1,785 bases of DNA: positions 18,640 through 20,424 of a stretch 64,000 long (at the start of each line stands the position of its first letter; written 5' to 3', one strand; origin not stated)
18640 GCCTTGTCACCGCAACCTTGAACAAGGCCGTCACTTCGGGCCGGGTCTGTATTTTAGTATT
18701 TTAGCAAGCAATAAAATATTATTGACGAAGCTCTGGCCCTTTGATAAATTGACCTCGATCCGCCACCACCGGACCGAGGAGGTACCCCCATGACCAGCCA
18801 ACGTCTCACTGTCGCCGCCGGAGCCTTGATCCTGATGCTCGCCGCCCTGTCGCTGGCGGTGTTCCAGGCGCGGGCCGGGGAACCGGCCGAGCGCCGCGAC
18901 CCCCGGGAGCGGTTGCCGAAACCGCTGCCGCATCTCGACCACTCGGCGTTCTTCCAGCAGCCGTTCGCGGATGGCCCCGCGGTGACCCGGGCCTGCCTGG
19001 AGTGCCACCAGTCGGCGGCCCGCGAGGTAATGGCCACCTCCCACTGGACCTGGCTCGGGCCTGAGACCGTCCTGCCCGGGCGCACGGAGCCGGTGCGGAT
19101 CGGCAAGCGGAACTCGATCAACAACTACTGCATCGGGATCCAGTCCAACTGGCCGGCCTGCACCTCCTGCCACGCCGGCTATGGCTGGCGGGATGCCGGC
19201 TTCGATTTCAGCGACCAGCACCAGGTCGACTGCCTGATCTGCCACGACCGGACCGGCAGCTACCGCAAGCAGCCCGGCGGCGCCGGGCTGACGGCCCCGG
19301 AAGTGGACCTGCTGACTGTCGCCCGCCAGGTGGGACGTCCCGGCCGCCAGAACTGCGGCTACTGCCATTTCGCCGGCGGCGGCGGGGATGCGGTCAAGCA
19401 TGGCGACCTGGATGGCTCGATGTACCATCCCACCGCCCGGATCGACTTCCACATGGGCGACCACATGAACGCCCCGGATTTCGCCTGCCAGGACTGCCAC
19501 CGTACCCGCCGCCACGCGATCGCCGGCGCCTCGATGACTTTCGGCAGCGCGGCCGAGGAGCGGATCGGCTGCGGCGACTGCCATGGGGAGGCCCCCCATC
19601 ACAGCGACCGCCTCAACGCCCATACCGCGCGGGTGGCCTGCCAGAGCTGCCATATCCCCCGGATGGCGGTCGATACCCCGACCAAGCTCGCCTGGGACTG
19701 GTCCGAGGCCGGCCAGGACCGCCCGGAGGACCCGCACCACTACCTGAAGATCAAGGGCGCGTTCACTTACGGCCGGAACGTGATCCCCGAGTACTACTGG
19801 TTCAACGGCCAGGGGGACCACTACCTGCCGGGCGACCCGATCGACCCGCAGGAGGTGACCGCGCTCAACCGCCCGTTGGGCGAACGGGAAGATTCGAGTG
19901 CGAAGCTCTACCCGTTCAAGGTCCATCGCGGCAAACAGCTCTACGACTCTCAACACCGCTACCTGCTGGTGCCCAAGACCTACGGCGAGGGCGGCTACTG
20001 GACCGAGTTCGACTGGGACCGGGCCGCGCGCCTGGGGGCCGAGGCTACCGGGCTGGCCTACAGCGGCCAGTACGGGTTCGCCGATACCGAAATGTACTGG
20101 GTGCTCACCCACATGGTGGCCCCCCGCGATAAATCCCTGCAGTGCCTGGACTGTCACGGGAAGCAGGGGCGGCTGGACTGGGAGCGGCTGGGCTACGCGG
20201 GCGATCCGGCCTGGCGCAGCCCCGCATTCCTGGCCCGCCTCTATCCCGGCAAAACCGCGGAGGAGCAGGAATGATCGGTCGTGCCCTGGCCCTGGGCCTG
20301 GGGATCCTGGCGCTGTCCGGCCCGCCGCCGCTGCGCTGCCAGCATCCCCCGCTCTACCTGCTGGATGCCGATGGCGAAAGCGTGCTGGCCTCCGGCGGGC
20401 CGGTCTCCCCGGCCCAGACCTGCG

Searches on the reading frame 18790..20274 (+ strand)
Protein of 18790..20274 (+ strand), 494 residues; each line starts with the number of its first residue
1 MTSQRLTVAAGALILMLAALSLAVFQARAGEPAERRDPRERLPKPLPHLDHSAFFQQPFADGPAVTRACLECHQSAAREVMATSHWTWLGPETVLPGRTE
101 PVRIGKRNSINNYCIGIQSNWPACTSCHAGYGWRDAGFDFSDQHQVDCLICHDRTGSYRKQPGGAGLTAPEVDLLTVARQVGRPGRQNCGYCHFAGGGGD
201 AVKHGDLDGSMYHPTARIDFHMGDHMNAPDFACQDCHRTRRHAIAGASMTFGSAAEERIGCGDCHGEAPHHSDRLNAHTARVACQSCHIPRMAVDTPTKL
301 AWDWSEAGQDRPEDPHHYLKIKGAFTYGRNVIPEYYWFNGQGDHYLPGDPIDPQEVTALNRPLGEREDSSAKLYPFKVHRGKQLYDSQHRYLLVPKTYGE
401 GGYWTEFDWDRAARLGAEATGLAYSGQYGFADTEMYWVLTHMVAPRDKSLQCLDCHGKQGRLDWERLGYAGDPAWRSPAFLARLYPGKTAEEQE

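Call 70: search_protein_families(library=pfam, proteins=[window:18790-20274:+], max_evalue=0.001)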
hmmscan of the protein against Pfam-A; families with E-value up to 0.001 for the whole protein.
window:18790-20274:+ (494 aa): 4 families
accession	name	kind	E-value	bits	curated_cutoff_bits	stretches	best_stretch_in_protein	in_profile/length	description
PF11783.13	Cytochrome_cB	-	4.9e-60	202.8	22.1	1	299-458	1-172/173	Cytochrome c bacterial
PF14522.11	Cytochrome_C7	-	1.2e-10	41.5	24.8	1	220-288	3-66/67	Cytochrome c7 and related cytochrome c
PF14537.11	Cytochrom_c3_2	-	4.5e-09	37.1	25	0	123-193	8-64/79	Cytochrome c3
PF09699.15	Paired_CXXCH_1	-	8.1e-05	22.7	20.6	0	230-268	6-39/41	Doubled CXXCH motif (Paired_CXXCH_1)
